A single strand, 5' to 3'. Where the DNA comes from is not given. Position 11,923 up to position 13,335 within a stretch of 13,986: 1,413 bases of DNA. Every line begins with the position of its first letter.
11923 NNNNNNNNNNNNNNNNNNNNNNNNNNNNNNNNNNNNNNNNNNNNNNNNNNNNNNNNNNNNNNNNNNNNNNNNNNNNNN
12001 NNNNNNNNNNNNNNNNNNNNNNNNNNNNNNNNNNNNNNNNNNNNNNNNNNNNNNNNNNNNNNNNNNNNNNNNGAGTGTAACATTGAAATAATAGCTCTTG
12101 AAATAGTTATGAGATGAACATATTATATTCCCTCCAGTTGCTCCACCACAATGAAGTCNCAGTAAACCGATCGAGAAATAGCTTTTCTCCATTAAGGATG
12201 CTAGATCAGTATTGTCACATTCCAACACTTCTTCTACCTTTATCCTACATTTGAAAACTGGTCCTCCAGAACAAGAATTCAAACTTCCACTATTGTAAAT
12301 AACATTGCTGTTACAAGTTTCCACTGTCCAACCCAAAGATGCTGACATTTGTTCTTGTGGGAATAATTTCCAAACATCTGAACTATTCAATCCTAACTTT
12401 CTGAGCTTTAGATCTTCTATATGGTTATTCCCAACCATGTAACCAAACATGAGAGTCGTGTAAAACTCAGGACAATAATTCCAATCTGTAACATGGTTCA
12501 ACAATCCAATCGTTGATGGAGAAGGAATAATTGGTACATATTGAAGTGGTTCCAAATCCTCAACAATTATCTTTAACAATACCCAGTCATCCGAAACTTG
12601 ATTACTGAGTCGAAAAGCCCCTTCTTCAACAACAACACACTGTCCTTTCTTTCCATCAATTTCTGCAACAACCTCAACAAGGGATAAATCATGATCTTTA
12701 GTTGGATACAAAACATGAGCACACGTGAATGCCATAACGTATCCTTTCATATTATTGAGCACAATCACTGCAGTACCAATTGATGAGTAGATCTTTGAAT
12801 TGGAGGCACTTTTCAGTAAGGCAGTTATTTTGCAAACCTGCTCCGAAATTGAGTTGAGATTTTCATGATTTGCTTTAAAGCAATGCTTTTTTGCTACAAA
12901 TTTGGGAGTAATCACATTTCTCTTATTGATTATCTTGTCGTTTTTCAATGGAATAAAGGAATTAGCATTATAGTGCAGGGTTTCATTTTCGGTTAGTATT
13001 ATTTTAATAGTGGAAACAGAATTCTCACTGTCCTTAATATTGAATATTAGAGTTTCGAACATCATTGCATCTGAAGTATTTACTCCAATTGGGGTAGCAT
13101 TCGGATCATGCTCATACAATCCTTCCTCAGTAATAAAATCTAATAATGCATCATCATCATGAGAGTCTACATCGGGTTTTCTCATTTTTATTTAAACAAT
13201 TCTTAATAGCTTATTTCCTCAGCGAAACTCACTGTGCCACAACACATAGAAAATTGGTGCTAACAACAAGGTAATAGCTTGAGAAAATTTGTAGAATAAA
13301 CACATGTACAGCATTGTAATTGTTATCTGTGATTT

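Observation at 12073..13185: Intronless trypsin-like serine peptidase with a non-canonical NSCSGGP catalytic serine motif and a 130-aa N-terminal extension, truncated by the gap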

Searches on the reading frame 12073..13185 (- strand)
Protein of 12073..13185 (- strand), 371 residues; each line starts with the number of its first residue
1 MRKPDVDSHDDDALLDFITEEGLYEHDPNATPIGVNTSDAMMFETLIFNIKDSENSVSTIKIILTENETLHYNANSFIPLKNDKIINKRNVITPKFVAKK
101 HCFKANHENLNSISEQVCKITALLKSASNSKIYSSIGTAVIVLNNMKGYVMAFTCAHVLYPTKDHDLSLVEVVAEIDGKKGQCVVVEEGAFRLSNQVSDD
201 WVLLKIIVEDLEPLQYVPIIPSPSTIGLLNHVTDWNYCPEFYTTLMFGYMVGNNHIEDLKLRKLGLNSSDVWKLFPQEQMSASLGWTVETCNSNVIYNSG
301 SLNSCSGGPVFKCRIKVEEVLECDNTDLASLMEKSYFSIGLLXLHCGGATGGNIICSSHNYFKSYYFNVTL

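Call 7: search_protein_families(library=pfam, proteins=[window:12073-13185:-], max_evalue=10)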
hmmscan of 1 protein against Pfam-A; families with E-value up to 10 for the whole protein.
window:12073-13185:- (371 aa): 1 family
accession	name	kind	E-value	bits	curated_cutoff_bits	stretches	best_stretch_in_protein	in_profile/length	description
PF13365.12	Trypsin_2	-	0.026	15.7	27.6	1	137-311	1-135/144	Trypsin-like peptidase domain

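Call 8: search_protein_families(library=ncbifam, proteins=[window:12073-13185:-], max_evalue=10)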
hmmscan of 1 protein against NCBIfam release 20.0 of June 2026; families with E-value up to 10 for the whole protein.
window:12073-13185:- (371 aa): 1 family
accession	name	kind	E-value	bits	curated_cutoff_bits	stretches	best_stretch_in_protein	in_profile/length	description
TIGR00466.1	kdsB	equivalog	0.06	12.7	155.2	1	42-98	122-180/241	3-deoxy-manno-octulosonate cytidylyltransferase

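Call 9: search_solved_structures(query=window:12073-13185:-, max_evalue=10, show_alignments=3)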
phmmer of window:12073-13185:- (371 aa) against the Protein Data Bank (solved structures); distinct sequences matched with E-value up to 10: 1.
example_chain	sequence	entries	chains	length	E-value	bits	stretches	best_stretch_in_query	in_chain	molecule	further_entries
5ggj_A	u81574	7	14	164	0.83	11.6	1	136-195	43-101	Protein O-linked-mannose beta-1,2-N-acetylglucosaminyltransferase 1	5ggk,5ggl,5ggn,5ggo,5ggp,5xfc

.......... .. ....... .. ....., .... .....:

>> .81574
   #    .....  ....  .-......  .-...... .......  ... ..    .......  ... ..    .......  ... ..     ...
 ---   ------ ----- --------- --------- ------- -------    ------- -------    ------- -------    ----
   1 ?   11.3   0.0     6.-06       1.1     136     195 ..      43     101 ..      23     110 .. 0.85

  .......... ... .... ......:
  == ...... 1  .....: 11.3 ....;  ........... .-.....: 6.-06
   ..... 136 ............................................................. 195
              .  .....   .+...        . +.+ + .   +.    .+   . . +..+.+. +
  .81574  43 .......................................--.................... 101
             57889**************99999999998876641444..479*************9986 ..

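Call 10: find_homologous_proteins(query=window:12073-13185:-, max_evalue=10)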
Query seq(371 aa) (371 aa): 1 proteins with E <= 10 among 2310 candidates.
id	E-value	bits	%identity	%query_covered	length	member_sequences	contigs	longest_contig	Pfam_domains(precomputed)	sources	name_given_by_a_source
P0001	4.6e-234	794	94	99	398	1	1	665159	-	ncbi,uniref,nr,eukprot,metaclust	ncbi:predicted protein [Naegleria gruberi]|uniref:Predicted protein n=1 Tax=Naegleria gruberi TaxID=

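Call 16: find_encoding_contigs(protein=P0001, flank=10000, max_places=4)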
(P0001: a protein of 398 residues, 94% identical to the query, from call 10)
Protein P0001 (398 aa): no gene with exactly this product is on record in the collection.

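Call 22: predict_structure(protein=P0001)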
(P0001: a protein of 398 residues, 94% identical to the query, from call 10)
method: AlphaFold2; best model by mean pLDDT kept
length: 398 residues; sequences in the alignment: 1
mean_pLDDT: 30.3   pTM: 0.22
mean pLDDT of the five models: 30.3, 27.4, 24.9, 24.2, 22.7
residues with pLDDT >= 90: 0; 70-90: 0; 50-70: 1; < 50: 397
segments of 3 or more residues with pLDDT < 50: 1-8, 10-398
pLDDT, mean of each block of 10 residues (from residue 1): 36 34 33 28 25 27 25 22 24 23 25 24 23 25 29 30 28 30 28 24 26 25 28 29 29 33 30 29 32 35 36 40 41 37 35 39 40 39 36 28
secondary structure, 60 per line:
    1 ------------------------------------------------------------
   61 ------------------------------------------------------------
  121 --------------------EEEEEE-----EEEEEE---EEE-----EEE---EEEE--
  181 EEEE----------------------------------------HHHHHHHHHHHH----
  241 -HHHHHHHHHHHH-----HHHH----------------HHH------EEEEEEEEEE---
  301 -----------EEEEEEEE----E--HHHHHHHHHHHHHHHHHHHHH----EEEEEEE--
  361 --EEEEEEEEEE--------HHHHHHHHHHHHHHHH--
elements in order: E141-146 E152-157 E161-163 E169-171 E175-178 E181-184 H225-236 H242-253 H259-262 E288-297 E312-319 H327-347 E352-358 E363-372 H381-396

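Call 23: search_protein_representatives(alignment_id=A1)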
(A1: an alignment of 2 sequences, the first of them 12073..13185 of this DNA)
Query: 2 sequences, 398 profile positions. Proteins with E-value up to 0.001 (for the whole library): 5; up to 1e-10: 2; up to 1e-30: 2. The best 5 are listed.
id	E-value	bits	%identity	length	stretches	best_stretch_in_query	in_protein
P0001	1.1e-279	943.1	-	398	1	1-398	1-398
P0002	2.4e-64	234.1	-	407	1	40-391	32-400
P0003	1.4e-09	53.8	-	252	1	199-391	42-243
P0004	8.2e-06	41.3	-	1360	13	323-360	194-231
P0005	1.3e-04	37.4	-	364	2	328-395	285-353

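Call 26: find_homologous_proteins(query=A2, max_evalue=1)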
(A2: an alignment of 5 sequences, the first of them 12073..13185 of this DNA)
Query A2 (5 sequences) (371 aa, profile of the alignment): 4 proteins with E <= 1 among 8000 candidates.
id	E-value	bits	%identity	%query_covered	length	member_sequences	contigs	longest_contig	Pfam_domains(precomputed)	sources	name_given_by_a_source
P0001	1.5e-201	688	94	99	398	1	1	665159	-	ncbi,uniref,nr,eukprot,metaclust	ncbi:predicted protein [Naegleria gruberi]|uniref:Predicted protein n=1 Tax=Naegleria gruberi TaxID=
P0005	4.2e-110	387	23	75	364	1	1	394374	-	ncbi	ncbi:hypothetical protein ABK040_011426 [Willaertia magna]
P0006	2.3e-89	318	27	75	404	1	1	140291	-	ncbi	ncbi:hypothetical protein ABK040_014622 [Willaertia magna]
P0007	3.8e-24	104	25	50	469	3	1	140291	-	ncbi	ncbi:hypothetical protein ABK040_014621 [Willaertia magna]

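Call 27: search_solved_structures(query=A2, max_evalue=10, show_alignments=4)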
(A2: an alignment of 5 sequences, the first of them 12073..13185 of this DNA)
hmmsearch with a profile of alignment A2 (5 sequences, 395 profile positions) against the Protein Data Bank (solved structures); distinct sequences matched with E-value up to 10: 2.
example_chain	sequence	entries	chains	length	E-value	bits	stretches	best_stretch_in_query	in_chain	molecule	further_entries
6hpb_B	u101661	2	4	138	0.97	11.6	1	194-272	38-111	Antitoxin HicB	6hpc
6u0i_A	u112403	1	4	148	1.2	11.4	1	194-272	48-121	Antitoxin HicB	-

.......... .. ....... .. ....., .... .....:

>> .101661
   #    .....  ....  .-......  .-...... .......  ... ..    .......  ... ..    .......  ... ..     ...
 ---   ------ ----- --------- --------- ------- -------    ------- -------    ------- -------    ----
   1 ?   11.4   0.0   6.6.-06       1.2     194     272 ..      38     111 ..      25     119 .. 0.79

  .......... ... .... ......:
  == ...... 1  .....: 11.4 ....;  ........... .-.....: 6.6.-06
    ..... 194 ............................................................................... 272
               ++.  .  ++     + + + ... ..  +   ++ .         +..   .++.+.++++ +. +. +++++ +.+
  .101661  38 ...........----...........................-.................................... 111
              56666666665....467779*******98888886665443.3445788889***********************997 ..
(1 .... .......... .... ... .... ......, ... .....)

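Call 31: search_protein_families(library=pfam, alignment_id=A3, max_evalue=10)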
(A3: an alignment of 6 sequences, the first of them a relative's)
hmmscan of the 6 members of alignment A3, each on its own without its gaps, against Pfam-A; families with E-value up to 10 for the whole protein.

A. member 1, P0001 (398 aa): 1 family
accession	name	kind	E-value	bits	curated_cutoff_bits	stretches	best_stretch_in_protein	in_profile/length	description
PF13365.12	Trypsin_2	-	0.039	15.1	27.6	1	139-228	1-79/144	Trypsin-like peptidase domain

B. families by the number of members that match (of 6 scanned): 2 families
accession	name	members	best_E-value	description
PF13365.12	Trypsin_2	3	0.026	Trypsin-like peptidase domain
PF23555.2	zf-RING_Vps41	1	0.0062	Vps41 C-terminal RING finger domain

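Call 39: predict_structure(alignment_id=A3)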
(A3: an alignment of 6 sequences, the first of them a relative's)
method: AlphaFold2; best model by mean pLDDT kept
length: 398 residues; sequences in the alignment: 6
mean_pLDDT: 31.1   pTM: 0.26
mean pLDDT of the five models: 31.1, 31.0, 30.8, 29.9, 26.9
residues with pLDDT >= 90: 0; 70-90: 2; 50-70: 29; < 50: 367
segments of 3 or more residues with pLDDT < 50: 1-129, 132-363
pLDDT, mean of each block of 10 residues (from residue 1): 28 27 25 21 20 25 23 25 30 25 25 30 44 41 30 30 33 44 40 28 36 30 23 25 24 28 34 26 22 21 23 26 28 29 23 25 50 56 64 60
secondary structure, 60 per line:
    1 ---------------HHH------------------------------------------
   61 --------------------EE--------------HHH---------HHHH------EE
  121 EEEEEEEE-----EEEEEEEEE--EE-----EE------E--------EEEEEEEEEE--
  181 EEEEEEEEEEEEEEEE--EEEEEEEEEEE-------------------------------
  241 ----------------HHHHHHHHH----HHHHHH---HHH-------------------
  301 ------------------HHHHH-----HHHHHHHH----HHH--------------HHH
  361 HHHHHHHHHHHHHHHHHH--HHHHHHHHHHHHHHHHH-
elements in order: H109-112 E119-128 E134-142 E169-178 E181-196 E199-209 H257-265 H270-275 H319-323 H329-336 H358-378 H381-397

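Call 41: list_cluster_members(proteins=[P0002, P0003, P0001])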
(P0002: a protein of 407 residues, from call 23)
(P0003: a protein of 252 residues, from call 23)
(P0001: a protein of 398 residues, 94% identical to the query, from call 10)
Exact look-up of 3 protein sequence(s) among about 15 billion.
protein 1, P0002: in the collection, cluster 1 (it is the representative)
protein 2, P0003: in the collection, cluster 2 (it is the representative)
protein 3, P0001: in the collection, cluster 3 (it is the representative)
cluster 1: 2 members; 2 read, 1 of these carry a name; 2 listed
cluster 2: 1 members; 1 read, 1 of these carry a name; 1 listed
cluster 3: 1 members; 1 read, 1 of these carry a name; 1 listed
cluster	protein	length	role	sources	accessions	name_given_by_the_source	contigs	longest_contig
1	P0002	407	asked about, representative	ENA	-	-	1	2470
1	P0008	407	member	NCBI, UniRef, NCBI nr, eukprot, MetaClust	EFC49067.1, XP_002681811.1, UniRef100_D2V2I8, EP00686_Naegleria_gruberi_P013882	predicted protein [Naegleria gruberi] | Predicted protein n=1 Tax=Naegleria gruberi TaxID=5762 RepID=D2V2I8_NAEGR | uncharacterized protein NAEGRDRAFT_63014 [Naegleria gruberi]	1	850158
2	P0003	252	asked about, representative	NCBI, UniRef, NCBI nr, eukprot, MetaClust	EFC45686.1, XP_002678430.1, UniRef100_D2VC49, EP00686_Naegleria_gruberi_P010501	predicted protein [Naegleria gruberi] | Predicted protein n=1 Tax=Naegleria gruberi TaxID=5762 RepID=D2VC49_NAEGR | uncharacterized protein NAEGRDRAFT_66447 [Naegleria gruberi]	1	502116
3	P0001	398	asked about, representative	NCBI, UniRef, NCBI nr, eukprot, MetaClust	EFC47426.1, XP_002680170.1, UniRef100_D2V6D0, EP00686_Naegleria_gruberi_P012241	predicted protein [Naegleria gruberi] | Predicted protein n=1 Tax=Naegleria gruberi TaxID=5762 RepID=D2V6D0_NAEGR | uncharacterized protein NAEGRDRAFT_64393 [Naegleria gruberi]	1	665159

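Call 43: find_related_loci(query=A3, collection=viral_contigs, flank=5000)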
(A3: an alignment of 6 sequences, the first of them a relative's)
Query A3 (398 aa) in viral_contigs; peptide patterns used: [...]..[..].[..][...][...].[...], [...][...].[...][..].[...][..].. (x = any residue, [..] = any of these).
59 stretches matched a pattern, but none encodes a relative of the query by tblastn (E <= 1e-3).

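Call 46: find_related_loci(query=A5, collection=metagenome_contigs, flank=5000)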
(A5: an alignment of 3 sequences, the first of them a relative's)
Query A5 (398 aa) in metagenome_contigs; peptide patterns used: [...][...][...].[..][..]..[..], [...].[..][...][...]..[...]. (x = any residue, [..] = any of these).
600 stretches matched a pattern, but none encodes a relative of the query by tblastn (E <= 1e-3).

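Call 62: find_encoding_contigs(protein=P0006, flank=8000, max_places=3)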
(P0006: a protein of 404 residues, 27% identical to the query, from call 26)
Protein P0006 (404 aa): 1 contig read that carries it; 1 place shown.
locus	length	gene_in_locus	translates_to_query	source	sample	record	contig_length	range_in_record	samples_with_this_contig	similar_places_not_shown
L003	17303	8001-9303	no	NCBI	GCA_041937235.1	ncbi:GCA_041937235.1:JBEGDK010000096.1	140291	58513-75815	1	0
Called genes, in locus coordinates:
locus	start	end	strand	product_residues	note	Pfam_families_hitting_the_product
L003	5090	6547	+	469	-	-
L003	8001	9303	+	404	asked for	-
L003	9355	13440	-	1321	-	PF00675:Peptidase_M16, PF05193:Peptidase_M16_C, PF16187:Peptidase_M16_M, PF05193:Peptidase_M16_C, PF22456:PqqF-like_C_4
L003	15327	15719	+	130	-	-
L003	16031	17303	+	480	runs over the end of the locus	PF04564:U-box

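Call 63: find_encoding_contigs(protein=P0002, flank=5000, max_places=3)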
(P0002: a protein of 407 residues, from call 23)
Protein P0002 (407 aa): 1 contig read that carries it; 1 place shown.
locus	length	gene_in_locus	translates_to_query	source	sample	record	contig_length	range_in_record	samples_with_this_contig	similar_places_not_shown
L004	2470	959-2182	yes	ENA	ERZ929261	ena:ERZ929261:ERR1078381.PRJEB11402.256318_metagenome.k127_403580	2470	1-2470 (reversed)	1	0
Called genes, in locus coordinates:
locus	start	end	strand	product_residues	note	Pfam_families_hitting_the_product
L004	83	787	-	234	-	-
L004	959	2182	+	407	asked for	-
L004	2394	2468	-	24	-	?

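Call 66: search_protein_families(library=phrogs, proteins=[P0001, P0002, P0003, P0006, P0007], max_evalue=1)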
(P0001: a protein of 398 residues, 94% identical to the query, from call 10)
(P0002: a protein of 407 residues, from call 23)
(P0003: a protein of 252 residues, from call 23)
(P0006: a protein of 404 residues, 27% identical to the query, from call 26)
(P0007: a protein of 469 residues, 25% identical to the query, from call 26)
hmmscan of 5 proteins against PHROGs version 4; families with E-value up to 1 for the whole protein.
P0001 (398 aa): 0 families

P0002 (407 aa): 1 family
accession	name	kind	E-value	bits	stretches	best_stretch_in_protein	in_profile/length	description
phrog_15283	-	unknown function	0.33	12.2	1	99-124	22-47/61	-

P0003 (252 aa): 1 family
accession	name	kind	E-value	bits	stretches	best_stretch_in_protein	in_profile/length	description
phrog_26475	-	unknown function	0.15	13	1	52-75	41-64/71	-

P0006 (404 aa): 0 families

P0007 (469 aa): 2 families
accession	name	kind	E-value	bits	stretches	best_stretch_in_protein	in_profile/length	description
phrog_36199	-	unknown function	0.25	12.6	0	326-359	70-105/110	-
phrog_29656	-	unknown function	0.29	12.1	1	186-220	88-122/136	-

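Call 67: find_related_loci(query=A5, collection=genome_contigs, flank=3000)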
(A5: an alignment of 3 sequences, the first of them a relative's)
Query A5 (398 aa) in genome_contigs; peptide patterns used: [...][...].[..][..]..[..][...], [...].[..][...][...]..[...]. (x = any residue, [..] = any of these).
387 stretches matched a pattern, but none encodes a relative of the query by tblastn (E <= 1e-3).
